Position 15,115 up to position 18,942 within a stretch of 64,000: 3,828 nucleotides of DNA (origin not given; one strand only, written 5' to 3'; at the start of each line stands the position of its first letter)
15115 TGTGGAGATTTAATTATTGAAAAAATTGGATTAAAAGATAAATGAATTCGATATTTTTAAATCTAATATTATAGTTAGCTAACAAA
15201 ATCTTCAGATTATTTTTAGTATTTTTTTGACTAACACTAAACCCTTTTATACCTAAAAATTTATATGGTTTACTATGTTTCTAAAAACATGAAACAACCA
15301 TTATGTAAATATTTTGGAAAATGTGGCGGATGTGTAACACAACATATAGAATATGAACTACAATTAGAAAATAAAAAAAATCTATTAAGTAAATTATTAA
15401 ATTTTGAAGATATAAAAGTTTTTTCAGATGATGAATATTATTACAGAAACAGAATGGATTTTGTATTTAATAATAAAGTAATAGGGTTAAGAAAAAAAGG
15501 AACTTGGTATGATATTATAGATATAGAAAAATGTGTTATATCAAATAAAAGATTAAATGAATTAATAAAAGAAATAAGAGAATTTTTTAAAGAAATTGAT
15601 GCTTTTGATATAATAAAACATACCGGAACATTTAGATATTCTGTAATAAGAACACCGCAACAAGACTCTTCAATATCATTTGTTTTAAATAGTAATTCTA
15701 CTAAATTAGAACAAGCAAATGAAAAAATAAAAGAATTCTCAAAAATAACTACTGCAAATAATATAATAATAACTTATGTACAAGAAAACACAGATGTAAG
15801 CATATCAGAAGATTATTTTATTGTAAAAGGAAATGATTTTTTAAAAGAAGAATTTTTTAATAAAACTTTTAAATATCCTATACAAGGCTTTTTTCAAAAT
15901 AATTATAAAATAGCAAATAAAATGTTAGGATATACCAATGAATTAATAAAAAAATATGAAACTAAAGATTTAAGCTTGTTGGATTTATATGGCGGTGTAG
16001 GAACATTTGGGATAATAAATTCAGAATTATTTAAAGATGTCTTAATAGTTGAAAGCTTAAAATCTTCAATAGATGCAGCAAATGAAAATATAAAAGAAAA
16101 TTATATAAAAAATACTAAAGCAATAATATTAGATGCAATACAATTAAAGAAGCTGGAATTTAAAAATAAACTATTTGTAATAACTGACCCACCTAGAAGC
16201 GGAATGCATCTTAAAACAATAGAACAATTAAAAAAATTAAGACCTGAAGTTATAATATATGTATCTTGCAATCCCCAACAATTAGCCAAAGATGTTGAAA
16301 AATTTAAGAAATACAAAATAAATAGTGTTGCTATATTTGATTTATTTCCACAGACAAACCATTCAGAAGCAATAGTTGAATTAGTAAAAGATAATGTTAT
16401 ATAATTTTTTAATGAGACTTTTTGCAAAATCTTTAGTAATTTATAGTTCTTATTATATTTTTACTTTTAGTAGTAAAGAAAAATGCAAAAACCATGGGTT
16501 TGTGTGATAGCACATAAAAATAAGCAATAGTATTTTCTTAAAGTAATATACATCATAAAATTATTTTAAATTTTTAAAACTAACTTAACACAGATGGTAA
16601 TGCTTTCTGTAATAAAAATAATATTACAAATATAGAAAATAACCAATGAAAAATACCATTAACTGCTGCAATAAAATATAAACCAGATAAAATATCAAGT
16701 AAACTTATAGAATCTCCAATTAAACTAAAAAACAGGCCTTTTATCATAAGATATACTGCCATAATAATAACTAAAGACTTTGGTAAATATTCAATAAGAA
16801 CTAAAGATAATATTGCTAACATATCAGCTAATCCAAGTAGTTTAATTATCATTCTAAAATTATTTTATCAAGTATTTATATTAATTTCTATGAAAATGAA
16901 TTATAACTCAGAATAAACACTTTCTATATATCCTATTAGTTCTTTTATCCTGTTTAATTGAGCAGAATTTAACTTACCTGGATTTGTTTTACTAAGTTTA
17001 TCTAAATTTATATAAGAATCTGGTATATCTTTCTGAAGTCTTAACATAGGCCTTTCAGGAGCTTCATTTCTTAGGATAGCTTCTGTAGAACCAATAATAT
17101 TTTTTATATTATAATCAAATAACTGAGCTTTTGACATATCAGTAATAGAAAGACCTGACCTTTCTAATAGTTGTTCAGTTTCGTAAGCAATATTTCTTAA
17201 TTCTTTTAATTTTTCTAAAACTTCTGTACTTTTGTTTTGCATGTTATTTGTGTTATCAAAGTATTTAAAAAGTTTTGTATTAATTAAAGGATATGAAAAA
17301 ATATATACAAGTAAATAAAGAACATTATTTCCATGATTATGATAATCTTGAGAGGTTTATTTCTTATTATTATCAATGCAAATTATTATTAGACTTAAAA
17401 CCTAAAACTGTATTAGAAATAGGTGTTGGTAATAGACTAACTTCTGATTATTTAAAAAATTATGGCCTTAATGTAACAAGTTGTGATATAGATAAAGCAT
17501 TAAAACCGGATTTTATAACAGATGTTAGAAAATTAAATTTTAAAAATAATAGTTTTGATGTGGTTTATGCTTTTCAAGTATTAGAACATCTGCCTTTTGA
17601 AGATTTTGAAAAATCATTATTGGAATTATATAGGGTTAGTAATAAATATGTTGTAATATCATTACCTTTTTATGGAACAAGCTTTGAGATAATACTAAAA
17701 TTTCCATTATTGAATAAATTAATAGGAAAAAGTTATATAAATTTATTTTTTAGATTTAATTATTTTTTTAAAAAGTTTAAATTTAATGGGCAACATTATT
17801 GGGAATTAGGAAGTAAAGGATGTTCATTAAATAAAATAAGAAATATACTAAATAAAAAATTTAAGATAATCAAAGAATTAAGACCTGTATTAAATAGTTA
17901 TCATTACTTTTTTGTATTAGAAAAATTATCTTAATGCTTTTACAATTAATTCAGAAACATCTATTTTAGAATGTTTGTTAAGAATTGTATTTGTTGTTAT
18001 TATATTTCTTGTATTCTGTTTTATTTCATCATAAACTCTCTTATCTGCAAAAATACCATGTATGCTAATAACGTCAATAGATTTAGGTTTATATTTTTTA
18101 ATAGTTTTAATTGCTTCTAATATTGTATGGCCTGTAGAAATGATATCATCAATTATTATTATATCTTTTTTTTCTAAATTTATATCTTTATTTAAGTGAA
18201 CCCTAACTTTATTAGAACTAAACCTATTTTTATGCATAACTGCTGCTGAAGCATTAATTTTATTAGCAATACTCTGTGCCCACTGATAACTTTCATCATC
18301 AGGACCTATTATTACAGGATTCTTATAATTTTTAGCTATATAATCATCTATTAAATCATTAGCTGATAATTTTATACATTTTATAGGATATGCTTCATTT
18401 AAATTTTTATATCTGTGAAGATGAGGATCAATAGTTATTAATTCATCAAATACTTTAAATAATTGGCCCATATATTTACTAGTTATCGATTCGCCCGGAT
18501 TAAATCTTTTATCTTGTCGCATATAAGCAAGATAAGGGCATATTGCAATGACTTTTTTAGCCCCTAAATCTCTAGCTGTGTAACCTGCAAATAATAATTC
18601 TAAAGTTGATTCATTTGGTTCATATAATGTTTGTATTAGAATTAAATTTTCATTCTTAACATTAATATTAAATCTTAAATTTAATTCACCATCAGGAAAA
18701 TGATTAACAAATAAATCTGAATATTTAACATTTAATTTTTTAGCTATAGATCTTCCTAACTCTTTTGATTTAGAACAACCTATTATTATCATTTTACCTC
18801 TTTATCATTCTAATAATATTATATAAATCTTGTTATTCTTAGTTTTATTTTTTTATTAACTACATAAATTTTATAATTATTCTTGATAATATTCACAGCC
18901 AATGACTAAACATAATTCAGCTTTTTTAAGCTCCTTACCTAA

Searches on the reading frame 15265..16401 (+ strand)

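Call 22: search_protein_families(library=ncbifam, proteins=[window:15265-16401:+], max_evalue=0.001)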
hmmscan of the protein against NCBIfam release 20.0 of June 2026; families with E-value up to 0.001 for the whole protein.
window:15265-16401:+ (379 aa): 8 families
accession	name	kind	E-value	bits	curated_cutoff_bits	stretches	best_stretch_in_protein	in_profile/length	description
TIGR00479.1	rumA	equivalog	2.1e-58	198.2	183.55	1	6-368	50-432/432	23S rRNA (uracil(1939)-C(5))-methyltransferase RlmD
NF009639.0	PRK13168.1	equivalog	2.6e-49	168.3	458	1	6-371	73-441/446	23S rRNA (uracil(1939)-C(5))-methyltransferase RlmD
TIGR02085.1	meth_trns_rumB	equivalog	3.1e-38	131.7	429.5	1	14-375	2-374/374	23S rRNA (uracil(747)-C(5))-methyltransferase RlmC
NF002910.0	PRK03522.2-3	equivalog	9.9e-38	130.1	558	1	14-375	3-382/383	23S rRNA (uracil(747)-C(5))-methyltransferase RlmC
TIGR02143.1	trmA_only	equivalog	6e-33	114.3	334.65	1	29-374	1-350/352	tRNA (uridine(54)-C5)-methyltransferase TrmA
NF002909.0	PRK03522.2-1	equivalog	2.3e-32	112.6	553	1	14-373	3-371/374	23S rRNA (uracil(747)-C(5))-methyltransferase RlmC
NF002913.0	PRK03522.2-6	equivalog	2.1e-12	47.1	537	1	304-373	269-338/342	23S rRNA (uracil(747)-C(5))-methyltransferase RlmC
NF053718.1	23SC1962Mtase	equivalog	0.00031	19.6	575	0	231-311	209-290/383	23S rRNA (cytosine(1962)-C(5))-methyltransferase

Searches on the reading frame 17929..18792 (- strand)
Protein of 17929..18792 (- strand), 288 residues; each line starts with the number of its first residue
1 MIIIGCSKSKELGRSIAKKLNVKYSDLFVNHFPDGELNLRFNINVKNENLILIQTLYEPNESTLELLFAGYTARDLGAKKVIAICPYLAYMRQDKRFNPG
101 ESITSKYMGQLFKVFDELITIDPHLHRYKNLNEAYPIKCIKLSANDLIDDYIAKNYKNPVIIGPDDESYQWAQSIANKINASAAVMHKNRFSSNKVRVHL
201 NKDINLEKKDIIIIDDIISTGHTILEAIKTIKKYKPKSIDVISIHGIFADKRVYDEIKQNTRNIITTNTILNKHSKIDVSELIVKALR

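Call 42: search_protein_families(library=pfam, proteins=[window:17929-18792:-], max_evalue=0.001)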
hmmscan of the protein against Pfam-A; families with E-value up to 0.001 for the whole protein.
window:17929-18792:- (288 aa): 6 families
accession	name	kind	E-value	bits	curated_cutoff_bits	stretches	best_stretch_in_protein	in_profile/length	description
PF13793.12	Pribosyltran_N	-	9.6e-32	109.7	25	1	1-113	1-114/117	N-terminal domain of ribose phosphate pyrophosphokinase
PF00156.33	Pribosyltran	-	7.6e-19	68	26.3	1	141-251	12-126/158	Phosphoribosyl transferase domain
PF14572.12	Pribosyl_synth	-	1.1e-06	29.1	27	1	209-283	84-166/184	Phosphoribosyl synthetase-associated domain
PF15609.12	PRTase_2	-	1.1e-05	25.5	28.8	1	201-261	112-175/188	Phosphoribosyl transferase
PF14681.12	UPRTase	-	2.9e-05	24.1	27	1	187-255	99-167/206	Uracil phosphoribosyltransferase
PF24390.1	PRTase-CE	-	6.8e-05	23.3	27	1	141-264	47-163/253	PRTase-CE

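Call 44: find_related_loci(query=window:17929-18792:-, collection=genome_contigs, flank=1000)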
Query window:17929-18792:- (288 aa) in genome_contigs; peptide patterns used: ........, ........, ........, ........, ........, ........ (x = any residue, [..] = any of these).
100 stretches matched a pattern; 14 encode a relative of the query (tblastn E <= 1e-3); 14 distinct loci.
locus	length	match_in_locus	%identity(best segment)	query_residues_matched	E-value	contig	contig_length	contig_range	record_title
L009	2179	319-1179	40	2-287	4e-72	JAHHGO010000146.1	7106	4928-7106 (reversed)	MAG: Alphaproteobacteria bacterium isolate D_bin4 NODE_146_length_7106_cov_3.393753, whole genome shotgun sequence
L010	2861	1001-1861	40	2-287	2e-71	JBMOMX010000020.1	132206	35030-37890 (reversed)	MAG: Pseudomonadota bacterium isolate Betzabe_MAG061 MAG061_20, whole genome shotgun sequence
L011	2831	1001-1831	39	12-287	1e-67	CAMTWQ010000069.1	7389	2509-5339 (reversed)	MAG: uncultured Alphaproteobacteria bacterium isolate G02_MAG_00016 genome assembly, contig: G02_MAG_00016_000000000052,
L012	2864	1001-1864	39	2-288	9e-66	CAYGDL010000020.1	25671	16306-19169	MAG TPA_asm: uncultured Alphaproteobacteria bacterium isolate ERP113451_co1_277 genome assembly, contig: NODE_2166_lengt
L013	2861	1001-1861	38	2-287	7e-65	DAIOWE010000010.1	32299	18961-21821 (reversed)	MAG TPA_asm: Pseudomonadota bacterium isolate CTOTU26806 NODE_24_length_32299_cov_9.574898, whole genome shotgun sequenc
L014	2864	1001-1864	38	2-288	2e-63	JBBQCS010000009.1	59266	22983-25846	MAG: Alphaproteobacteria bacterium isolate Co_metawrap_1221 Cmw_1221_k141_1571709_length_59266_cov_26.0084, whole genome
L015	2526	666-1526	37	2-287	9e-63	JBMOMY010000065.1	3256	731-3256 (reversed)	MAG: Pseudomonadota bacterium isolate Betzabe_MAG062 MAG062_65, whole genome shotgun sequence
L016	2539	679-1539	36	2-287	5e-61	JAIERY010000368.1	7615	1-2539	MAG: Cytophagaceae bacterium isolate co.spades.METABAT.1kb_183 c_000000419498, whole genome shotgun sequence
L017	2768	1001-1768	33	32-287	2e-50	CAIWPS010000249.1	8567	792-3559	MAG: uncultured beta proteobacterium isolate B12_bin-2762 genome assembly, contig: bin-2762:249/866, whole genome shotgu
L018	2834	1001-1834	31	10-287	6e-46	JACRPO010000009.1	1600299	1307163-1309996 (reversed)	MAG: Burkholderiales bacterium isolate NC_groundwater_1989_Pr3_S-0.65um_71_12 SR2-18-Sp65_coassembly_scaffold_157366, wh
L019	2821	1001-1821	34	16-288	1e-59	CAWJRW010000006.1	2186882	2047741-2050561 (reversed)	MAG: uncultured Alphaproteobacteria bacterium isolate MFD01561.bin.2.52 genome assembly, contig: contig_254, whole genom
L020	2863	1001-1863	53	2-288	4e-50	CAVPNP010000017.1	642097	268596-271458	MAG: uncultured Alphaproteobacteria bacterium isolate MFD10007.bin.2.168 genome assembly, contig: contig_33547, whole ge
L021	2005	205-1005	24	3-270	5e-24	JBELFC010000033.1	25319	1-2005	MAG: Tenacibaculum sp. isolate REMEI061_ass_metaspades_bin.67 NODE_2169_length_25319_cov_12.033724, whole genome shotgun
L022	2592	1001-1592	54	10-288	9e-30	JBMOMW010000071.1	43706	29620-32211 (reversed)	MAG: Pseudomonadota bacterium isolate Betzabe_MAG060 MAG060_71, whole genome shotgun sequence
